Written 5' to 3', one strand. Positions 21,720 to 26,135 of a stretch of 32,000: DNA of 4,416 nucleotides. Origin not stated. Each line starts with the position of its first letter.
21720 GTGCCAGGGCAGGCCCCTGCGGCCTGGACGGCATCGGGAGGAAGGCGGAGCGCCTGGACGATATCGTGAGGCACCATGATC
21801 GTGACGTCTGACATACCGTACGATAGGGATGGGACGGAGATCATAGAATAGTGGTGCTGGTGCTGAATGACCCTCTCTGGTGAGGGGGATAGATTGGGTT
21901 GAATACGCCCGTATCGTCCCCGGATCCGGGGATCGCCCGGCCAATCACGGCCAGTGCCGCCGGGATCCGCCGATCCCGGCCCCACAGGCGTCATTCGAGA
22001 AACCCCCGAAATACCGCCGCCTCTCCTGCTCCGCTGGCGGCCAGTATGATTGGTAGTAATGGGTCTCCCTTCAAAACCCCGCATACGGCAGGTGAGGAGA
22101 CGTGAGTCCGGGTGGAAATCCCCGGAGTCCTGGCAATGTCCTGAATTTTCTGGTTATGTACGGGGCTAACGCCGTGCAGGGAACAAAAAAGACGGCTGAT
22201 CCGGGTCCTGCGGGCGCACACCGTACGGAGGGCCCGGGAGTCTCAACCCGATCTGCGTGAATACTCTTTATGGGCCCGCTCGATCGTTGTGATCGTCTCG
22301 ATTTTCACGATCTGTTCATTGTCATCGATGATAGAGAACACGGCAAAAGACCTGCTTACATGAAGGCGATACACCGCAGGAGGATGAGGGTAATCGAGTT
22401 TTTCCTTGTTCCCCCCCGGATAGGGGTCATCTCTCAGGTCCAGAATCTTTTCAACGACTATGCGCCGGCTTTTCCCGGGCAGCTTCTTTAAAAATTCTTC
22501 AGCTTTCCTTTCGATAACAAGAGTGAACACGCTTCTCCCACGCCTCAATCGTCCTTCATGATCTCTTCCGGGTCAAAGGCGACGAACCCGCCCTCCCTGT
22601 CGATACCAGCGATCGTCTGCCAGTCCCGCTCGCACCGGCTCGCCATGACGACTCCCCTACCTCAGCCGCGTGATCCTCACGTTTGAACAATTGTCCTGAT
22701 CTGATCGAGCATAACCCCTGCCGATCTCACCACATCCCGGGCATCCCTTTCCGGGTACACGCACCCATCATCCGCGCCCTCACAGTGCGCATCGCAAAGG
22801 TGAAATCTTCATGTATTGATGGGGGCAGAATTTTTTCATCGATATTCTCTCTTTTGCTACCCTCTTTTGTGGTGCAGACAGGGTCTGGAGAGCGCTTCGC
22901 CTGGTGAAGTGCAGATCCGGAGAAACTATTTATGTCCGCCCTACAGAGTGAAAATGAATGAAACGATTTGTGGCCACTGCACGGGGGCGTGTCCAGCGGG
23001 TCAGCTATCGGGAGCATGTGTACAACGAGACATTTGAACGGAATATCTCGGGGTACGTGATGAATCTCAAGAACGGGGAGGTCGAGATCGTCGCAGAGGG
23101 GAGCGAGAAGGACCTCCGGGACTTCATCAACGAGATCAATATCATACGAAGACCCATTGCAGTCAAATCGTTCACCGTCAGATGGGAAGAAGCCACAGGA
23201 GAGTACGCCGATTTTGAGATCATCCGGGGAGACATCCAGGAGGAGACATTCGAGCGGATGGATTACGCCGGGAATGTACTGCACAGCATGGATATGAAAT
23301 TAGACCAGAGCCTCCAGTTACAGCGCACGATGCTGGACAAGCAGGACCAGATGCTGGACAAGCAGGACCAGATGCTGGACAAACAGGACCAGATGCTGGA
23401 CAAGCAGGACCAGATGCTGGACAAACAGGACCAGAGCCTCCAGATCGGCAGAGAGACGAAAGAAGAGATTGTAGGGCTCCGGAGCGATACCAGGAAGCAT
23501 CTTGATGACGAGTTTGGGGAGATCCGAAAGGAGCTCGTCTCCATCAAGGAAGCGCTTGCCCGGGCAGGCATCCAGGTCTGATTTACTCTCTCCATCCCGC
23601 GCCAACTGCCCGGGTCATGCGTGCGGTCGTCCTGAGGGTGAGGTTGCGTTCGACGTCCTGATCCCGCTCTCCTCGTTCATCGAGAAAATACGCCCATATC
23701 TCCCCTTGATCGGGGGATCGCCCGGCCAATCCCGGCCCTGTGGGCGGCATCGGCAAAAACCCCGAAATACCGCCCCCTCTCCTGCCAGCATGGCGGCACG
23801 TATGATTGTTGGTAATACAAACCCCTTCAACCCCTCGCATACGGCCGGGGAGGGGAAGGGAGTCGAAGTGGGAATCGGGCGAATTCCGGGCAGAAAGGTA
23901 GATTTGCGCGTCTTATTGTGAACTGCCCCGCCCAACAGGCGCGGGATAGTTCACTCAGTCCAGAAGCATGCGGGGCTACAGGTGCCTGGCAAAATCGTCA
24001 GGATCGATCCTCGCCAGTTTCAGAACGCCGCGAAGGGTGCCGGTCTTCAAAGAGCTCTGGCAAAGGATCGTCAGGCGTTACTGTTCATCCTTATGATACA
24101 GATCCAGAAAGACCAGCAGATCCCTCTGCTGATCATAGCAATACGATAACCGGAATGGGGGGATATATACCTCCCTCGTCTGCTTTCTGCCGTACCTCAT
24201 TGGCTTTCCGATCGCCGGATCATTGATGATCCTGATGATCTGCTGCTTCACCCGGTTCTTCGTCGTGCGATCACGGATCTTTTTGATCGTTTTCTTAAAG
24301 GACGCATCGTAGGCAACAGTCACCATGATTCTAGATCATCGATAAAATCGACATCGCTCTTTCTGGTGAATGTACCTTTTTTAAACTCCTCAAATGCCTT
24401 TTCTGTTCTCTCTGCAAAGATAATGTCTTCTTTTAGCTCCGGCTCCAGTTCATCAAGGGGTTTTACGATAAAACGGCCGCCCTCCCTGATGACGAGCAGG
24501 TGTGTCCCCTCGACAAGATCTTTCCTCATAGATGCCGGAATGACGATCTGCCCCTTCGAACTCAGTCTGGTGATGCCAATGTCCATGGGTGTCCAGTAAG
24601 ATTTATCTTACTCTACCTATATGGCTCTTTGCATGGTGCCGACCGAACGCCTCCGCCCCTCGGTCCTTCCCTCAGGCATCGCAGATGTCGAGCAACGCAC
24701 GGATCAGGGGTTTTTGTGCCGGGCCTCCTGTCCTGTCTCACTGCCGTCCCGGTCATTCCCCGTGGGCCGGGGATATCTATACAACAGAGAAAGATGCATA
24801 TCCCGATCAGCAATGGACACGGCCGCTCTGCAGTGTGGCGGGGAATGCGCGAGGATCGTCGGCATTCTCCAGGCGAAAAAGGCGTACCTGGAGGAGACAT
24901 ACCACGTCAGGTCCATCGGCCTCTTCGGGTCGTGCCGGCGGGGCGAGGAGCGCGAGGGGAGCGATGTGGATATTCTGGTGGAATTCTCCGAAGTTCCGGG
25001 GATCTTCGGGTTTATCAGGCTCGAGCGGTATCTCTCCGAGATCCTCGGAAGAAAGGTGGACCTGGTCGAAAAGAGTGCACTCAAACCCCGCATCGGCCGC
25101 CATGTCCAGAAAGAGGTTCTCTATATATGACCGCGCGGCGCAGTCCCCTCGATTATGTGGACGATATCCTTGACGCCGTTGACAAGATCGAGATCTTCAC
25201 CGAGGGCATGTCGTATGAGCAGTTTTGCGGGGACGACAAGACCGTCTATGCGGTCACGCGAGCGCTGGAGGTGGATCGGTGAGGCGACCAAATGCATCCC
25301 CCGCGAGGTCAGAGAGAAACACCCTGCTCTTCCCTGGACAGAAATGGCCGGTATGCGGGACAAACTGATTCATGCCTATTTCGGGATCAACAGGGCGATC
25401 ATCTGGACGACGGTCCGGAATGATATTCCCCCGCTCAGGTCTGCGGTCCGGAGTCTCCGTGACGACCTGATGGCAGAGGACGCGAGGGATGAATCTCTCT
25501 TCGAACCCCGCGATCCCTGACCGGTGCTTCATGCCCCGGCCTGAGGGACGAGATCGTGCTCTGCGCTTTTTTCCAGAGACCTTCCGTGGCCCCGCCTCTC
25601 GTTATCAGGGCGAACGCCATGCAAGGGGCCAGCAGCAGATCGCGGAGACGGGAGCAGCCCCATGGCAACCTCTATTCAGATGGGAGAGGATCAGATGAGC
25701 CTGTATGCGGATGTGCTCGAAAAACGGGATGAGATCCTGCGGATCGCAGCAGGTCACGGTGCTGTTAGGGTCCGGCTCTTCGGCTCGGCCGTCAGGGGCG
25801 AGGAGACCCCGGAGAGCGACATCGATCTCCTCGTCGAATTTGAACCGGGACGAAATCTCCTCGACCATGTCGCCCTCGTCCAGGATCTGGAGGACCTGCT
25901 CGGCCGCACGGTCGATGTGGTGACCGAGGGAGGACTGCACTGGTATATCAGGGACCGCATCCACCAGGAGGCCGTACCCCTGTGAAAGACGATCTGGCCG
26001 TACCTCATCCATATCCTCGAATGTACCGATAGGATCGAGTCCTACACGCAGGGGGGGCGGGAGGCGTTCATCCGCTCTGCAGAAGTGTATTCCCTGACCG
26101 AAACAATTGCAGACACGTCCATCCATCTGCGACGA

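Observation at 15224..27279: Five co-oriented copies of an undescribed non-coding element of about 205-275 bp, each just 3' of a minus-strand toxin gene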

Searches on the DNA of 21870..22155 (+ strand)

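Call 59: search_dna_similar(query=window:21870-22155:+, collection=plasmids, mode=distant, max_evalue=0.01, max_rows=10)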
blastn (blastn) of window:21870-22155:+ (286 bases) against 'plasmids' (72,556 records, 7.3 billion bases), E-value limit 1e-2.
No match.

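Call 60: search_dna_similar(query=window:21870-22155:+, collection=phages, mode=distant, max_evalue=0.01, max_rows=10)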
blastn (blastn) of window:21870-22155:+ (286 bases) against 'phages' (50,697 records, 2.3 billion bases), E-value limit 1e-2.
No match.
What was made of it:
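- Tried and rejected: Plasmids and phages: blastn in distant mode gave no match (calls 59, 60).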

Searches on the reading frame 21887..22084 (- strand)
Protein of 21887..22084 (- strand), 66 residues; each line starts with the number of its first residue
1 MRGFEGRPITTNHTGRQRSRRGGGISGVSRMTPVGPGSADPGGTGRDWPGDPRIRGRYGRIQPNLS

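Call 32: find_homologous_proteins(query=A5, max_evalue=0.001)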
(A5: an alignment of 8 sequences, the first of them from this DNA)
Query A5 (8 sequences) (66 aa, profile of the alignment): 1 proteins with E <= 0.001 among 618 candidates.
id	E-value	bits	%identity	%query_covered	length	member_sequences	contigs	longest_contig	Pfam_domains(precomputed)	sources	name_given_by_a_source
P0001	9.6e-32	127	75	92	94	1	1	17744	-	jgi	-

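Call 33: find_encoding_contigs(protein=P0001, flank=10000, max_places=10)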
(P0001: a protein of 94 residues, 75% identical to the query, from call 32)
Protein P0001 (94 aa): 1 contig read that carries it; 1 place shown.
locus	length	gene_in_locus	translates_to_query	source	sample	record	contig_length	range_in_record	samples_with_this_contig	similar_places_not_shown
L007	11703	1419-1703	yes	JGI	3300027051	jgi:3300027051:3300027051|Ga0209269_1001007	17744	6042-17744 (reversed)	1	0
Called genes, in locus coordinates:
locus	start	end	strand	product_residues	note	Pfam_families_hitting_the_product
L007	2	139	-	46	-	?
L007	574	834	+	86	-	PF03683:UPF0175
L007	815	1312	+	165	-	PF11848:DUF3368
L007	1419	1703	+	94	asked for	-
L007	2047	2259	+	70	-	-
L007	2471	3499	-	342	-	PF00106:adh_short (weak), PF04321:RmlD_sub_bind, PF05368:NmrA (weak), PF01073:3Beta_HSD, PF01370:Epimerase, PF02719:Polysacc_synt_2, PF13460:NAD_binding_10, PF16363:GDP_Man_Dehyd, +1 more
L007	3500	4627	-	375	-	PF01041:DegT_DnrJ_EryC1, PF00155:Aminotran_1_2 (weak), PF01212:Beta_elim_lyase, PF01053:Cys_Met_Meta_PP (weak)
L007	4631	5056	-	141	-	PF14602:Hexapep_2 (faint), PF00132:Hexapep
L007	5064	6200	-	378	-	PF02350:Epimerase_2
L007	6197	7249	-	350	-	PF03102:NeuB, PF08666:SAF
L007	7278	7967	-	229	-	PF02348:CTP_transf_3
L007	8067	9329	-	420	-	PF01943:Polysacc_synt, PF13440:Polysacc_synt_3, PF03023:MurJ (weak), PF01554:MatE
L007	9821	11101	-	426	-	PF04464:Glyphos_transf, PF02350:Epimerase_2, PF05159:Capsule_synth (weak)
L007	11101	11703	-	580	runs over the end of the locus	-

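Call 68: find_homologous_proteins(query=L007:815-1309:+, max_evalue=1e-10)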
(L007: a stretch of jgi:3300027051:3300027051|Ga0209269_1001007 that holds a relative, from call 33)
Query L007:815-1309:+ (165 aa): 412 proteins with E <= 1e-10 among 594 candidates; the best 120 are listed.
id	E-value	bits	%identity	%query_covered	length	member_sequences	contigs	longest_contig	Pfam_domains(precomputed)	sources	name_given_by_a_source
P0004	8.3e-103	359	100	100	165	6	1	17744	PF11848.14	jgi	-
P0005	1.2e-91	322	90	100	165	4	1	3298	PF11848.14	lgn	-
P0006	1.3e-77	277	79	96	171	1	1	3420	PF11848.14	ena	-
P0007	1.8e-76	273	75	98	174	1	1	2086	PF11848.14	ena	-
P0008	2.7e-75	269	77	96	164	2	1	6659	PF11848.14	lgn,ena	-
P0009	6.1e-74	265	72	99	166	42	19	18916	PF11848.14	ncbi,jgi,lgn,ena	jgi:predicted nucleic acid-binding protein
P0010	8.6e-74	264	75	96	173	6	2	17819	PF11848.14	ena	-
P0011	2.8e-73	263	75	98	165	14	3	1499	PF11848.14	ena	-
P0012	3.7e-73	262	72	100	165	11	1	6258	PF11848.14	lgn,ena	-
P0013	4.1e-73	262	75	96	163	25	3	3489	PF11848.14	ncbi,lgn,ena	-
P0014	4.1e-73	262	74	96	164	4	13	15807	PF11848.14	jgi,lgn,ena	jgi:predicted nucleic acid-binding protein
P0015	5.9e-73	262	75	100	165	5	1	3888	PF11848.14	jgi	-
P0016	7.4e-73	261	75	96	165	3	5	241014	PF11848.14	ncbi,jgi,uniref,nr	ncbi:DUF3368 domain-containing protein [Methanogenium cariaci]|jgi:uncharacterized protein|uniref:DU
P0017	1.1e-72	261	75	96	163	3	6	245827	PF11848.14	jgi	jgi:predicted nucleic acid-binding protein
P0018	1.2e-72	261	77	96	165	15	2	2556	PF11848.14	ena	-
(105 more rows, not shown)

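Call 69: find_encoding_contigs(protein=P0005, flank=10000, max_places=5)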
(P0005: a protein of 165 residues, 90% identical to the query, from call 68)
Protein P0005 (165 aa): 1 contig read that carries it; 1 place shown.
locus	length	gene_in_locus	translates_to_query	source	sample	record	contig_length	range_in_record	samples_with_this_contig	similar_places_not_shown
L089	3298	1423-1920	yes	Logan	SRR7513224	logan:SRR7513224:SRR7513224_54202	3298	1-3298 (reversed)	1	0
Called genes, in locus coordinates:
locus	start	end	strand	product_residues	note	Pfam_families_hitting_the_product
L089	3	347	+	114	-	?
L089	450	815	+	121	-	-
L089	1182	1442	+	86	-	PF03683:UPF0175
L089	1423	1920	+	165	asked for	PF11848:DUF3368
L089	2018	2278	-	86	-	PF08220:HTH_DeoR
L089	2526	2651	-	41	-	-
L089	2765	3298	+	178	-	?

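Call 70: find_encoding_contigs(protein=P0010, flank=10000, max_places=5)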
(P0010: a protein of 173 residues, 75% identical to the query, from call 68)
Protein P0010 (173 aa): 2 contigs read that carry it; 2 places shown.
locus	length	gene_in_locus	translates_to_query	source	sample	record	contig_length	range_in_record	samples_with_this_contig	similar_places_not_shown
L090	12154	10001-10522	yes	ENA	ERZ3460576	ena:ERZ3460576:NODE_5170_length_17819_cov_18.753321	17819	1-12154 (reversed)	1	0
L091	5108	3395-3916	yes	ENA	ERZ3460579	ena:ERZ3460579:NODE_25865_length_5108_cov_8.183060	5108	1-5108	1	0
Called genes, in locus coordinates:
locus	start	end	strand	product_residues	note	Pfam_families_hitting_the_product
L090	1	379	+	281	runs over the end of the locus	PF12686:DUF3800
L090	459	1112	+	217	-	-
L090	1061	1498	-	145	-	PF01934:HepT-like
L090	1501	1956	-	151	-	PF18765:Polbeta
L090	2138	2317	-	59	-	-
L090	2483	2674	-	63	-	-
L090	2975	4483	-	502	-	PF13655:RVT_N, PF00078:RVT_1, PF08388:GIIM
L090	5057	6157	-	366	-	PF01609:DDE_Tnp_1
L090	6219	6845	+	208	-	PF00872:Transposase_mut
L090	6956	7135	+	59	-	-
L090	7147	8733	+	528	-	-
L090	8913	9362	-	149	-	PF13524:Glyco_trans_1_2 (weak), PF13692:Glyco_trans_1_4, PF00534:Glycos_transf_1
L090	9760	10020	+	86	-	PF03683:UPF0175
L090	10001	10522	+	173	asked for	PF11848:DUF3368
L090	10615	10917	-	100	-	-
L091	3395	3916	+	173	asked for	PF11848:DUF3368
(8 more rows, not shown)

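Call 71: find_encoding_contigs(protein=P0016, flank=10000, max_places=5)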
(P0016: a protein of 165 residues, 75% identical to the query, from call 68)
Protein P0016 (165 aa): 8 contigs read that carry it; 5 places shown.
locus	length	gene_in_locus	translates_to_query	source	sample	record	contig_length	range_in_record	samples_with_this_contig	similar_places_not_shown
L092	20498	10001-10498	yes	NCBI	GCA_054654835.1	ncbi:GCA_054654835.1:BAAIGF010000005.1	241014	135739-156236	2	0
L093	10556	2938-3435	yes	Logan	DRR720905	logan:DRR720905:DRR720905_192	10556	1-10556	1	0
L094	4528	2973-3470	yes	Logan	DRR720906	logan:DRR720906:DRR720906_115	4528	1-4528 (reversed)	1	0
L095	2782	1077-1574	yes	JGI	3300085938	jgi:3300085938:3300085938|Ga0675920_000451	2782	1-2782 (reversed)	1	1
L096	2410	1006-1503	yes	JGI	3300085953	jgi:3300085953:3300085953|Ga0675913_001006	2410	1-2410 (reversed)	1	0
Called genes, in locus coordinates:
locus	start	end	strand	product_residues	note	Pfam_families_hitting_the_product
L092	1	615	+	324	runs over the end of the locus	PF00490:ALAD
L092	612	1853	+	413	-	PF00202:Aminotran_3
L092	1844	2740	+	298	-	PF01379:Porphobil_deam, PF03900:Porphobil_deamC (weak)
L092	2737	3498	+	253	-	PF00590:TP_methylase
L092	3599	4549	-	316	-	-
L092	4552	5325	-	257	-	-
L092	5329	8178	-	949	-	PF00877:NLPC_P60, PF16640:Big_3_5 (faint), PF06832:BiPBP_C (faint), PF08308:PEGA, PF11008:DUF2846 (faint), PF11589:DUF3244 (faint), PF13715:CarbopepD_reg_2 (faint), PF08308:PEGA, +5 more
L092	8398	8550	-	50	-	-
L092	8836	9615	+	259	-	PF12728:HTH_17 (weak)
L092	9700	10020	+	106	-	PF03683:UPF0175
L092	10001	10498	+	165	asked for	PF11848:DUF3368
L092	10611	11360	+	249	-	PF13310:Virulence_RhuM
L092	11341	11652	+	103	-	PF13310:Virulence_RhuM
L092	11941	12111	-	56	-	-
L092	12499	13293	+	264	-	PF22557:DuOB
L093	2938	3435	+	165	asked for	PF11848:DUF3368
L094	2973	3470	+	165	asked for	PF11848:DUF3368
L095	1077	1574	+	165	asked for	PF11848:DUF3368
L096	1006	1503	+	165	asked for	PF11848:DUF3368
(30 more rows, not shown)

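Call 85: search_protein_families(library=ncbifam, proteins=[L089:2018-2278:-, L007:2047-2259:+], max_evalue=0.01)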
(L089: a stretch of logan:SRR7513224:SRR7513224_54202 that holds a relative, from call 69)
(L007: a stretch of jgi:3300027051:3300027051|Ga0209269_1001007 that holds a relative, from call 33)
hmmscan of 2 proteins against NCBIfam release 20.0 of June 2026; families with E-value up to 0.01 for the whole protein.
L089:2018-2278:- (86 aa): 6 families
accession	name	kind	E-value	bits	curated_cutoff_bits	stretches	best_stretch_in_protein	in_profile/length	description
NF033788.1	HTH_metalloreg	subfamily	9.9e-06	25.3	55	1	4-66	11-73/77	metalloregulator ArsR/SmtB family transcription factor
NF008154.0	PRK10906.1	equivalog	0.00011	21.6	331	1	4-56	5-57/252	DeoR/GlpR family transcriptional regulator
NF007753.1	PRK10434.1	equivalog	0.00039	20.1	350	1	3-49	4-50/253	glucitol operon DNA-binding transcriptional repressor SrlR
NF041397.1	TranRegGlpR_Halo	equivalog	0.00064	19.4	300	1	3-52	4-53/253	HTH-type transcriptional regulator GlpR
NF010034.0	PRK13509.1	equivalog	0.00075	18.9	244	1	4-54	5-55/251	HTH-type transcriptional regulator UlaR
NF007720.0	PRK10411.1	equivalog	0.00081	18.8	259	1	1-57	1-56/243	L-fucose operon activator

L007:2047-2259:+ (70 aa): 0 families

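Call 96: find_encoding_contigs(protein=P0006, flank=10000, max_places=4)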
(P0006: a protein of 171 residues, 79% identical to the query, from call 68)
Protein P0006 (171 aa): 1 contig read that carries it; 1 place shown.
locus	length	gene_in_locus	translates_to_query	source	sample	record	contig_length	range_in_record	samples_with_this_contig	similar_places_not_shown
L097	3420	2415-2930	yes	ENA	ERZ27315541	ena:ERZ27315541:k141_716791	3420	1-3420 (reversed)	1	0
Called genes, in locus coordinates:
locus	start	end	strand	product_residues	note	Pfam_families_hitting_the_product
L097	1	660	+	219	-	?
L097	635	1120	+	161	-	PF05168:HEPN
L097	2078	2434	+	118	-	PF03683:UPF0175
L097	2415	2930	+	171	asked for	PF11848:DUF3368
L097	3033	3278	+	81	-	-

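Call 97: find_encoding_contigs(protein=P0008, flank=10000, max_places=4)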
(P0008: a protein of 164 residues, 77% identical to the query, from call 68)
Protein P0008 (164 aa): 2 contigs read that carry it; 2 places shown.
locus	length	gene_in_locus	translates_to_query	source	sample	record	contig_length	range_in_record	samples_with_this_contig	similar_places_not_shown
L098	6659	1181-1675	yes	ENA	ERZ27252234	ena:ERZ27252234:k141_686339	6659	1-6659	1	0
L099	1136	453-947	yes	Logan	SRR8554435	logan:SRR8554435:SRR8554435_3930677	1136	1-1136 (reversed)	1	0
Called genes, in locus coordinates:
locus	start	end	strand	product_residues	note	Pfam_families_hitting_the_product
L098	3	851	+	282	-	?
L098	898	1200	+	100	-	PF03683:UPF0175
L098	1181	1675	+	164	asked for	PF11848:DUF3368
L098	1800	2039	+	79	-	-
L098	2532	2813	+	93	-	PF13310:Virulence_RhuM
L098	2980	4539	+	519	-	-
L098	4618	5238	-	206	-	PF01966:HD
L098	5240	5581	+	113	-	PF15919:HicB_lk_antitox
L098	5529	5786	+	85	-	PF07927:HicA_toxin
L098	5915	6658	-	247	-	?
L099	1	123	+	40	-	?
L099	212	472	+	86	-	PF03683:UPF0175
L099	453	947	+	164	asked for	PF11848:DUF3368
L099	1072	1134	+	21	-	?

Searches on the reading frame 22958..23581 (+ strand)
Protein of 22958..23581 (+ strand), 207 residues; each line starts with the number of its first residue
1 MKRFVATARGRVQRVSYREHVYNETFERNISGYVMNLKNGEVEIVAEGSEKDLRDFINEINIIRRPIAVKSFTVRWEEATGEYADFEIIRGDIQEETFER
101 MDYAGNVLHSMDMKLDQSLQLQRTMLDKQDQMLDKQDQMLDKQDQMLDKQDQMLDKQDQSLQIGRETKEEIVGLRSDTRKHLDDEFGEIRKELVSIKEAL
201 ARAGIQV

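Call 12: search_protein_families(library=pfam, proteins=[window:22958-23581:+], max_evalue=0.01)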
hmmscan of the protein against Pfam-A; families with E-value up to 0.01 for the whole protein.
window:22958-23581:+ (207 aa): 1 family
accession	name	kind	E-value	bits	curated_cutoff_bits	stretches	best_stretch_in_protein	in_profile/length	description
PF00708.24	Acylphosphatase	-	1.5e-20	73.7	22.5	1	7-88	4-85/85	Acylphosphatase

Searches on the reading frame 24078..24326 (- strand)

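Call 12: search_protein_families(library=pfam, proteins=[window:24078-24326:-], max_evalue=0.01)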
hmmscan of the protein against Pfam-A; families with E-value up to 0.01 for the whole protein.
window:24078-24326:- (82 aa): 2 families
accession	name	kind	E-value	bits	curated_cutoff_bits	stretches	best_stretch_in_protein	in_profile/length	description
PF05016.21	ParE_toxin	-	1.9e-05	25.6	23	1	5-81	2-87/89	ParE toxin of type II toxin-antitoxin system, parDE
PF15781.12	ParE-like_toxin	-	2.6e-05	24.5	28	1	7-72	4-72/87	ParE-like toxin of type II bacterial toxin-antitoxin system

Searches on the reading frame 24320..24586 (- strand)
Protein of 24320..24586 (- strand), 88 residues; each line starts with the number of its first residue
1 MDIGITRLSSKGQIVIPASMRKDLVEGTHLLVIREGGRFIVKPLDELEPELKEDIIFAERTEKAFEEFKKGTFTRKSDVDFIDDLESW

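Call 12: search_protein_families(library=pfam, proteins=[window:24320-24586:-], max_evalue=0.01)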
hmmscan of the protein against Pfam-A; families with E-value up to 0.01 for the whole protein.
window:24320-24586:- (88 aa): 1 family
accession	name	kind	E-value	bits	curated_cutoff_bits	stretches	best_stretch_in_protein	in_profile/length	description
PF04014.23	MazE_antitoxin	-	1.6e-06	28.4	24.7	1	5-44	1-43/48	Antidote-toxin recognition MazE, bacterial antitoxin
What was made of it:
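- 24078..24586 (-): ParE toxin (24078-24326) and MazE/AbrB antitoxin (24320-24586), upstream of copy 4 (198 nt from stop to core). Pfam, call 12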

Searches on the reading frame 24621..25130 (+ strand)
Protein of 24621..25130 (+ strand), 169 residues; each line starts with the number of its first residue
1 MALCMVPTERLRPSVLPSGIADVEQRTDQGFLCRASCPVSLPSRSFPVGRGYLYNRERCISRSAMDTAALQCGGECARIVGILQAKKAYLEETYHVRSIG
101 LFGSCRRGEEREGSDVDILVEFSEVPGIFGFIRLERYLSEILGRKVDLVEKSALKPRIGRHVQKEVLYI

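Call 13: search_protein_families(library=pfam, proteins=[window:24621-25130:+], max_evalue=0.01)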
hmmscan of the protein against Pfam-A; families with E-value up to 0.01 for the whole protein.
window:24621-25130:+ (169 aa): 2 families
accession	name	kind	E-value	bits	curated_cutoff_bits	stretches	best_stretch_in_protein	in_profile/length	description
PF01909.29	NTP_transf_2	-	7.6e-14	52.3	21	1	90-166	8-90/93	Nucleotidyltransferase domain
PF18765.7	Polbeta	-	1.3e-11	45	26.9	1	87-165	4-85/93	Polymerase beta, Nucleotidyltransferase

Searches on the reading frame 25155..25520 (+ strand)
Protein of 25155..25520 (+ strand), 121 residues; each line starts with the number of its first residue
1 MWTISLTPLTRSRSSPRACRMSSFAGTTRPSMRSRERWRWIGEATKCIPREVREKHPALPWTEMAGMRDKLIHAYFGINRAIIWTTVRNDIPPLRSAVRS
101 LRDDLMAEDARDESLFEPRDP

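Call 13: search_protein_families(library=pfam, proteins=[window:25155-25520:+], max_evalue=0.01)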
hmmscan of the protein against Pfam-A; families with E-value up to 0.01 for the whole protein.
window:25155-25520:+ (121 aa): 1 family
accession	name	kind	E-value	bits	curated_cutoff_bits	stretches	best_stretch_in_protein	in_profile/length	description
PF01934.22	HepT-like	-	6.9e-18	64.9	23.5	1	41-100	37-119/120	Ribonuclease HepT-like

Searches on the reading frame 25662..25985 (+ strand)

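Call 13: search_protein_families(library=pfam, proteins=[window:25662-25985:+], max_evalue=0.01)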
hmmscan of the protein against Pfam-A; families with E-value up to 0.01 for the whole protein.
window:25662-25985:+ (107 aa): 4 families
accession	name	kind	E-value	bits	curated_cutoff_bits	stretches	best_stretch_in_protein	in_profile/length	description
PF01909.29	NTP_transf_2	-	8.8e-16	58.5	21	1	34-105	14-91/93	Nucleotidyltransferase domain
PF18765.7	Polbeta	-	1.5e-10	41.5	26.9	1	36-89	15-69/93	Polymerase beta, Nucleotidyltransferase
PF22600.2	MTPAP-like_central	-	0.00018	22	27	1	6-77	13-81/139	Poly(A) RNA polymerase, mitochondrial-like, central palm domain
PF10620.15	MdcG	-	0.0093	16.3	26.5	0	49-86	49-85/121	Phosphoribosyl-dephospho-CoA transferase MdcG C-terminal domain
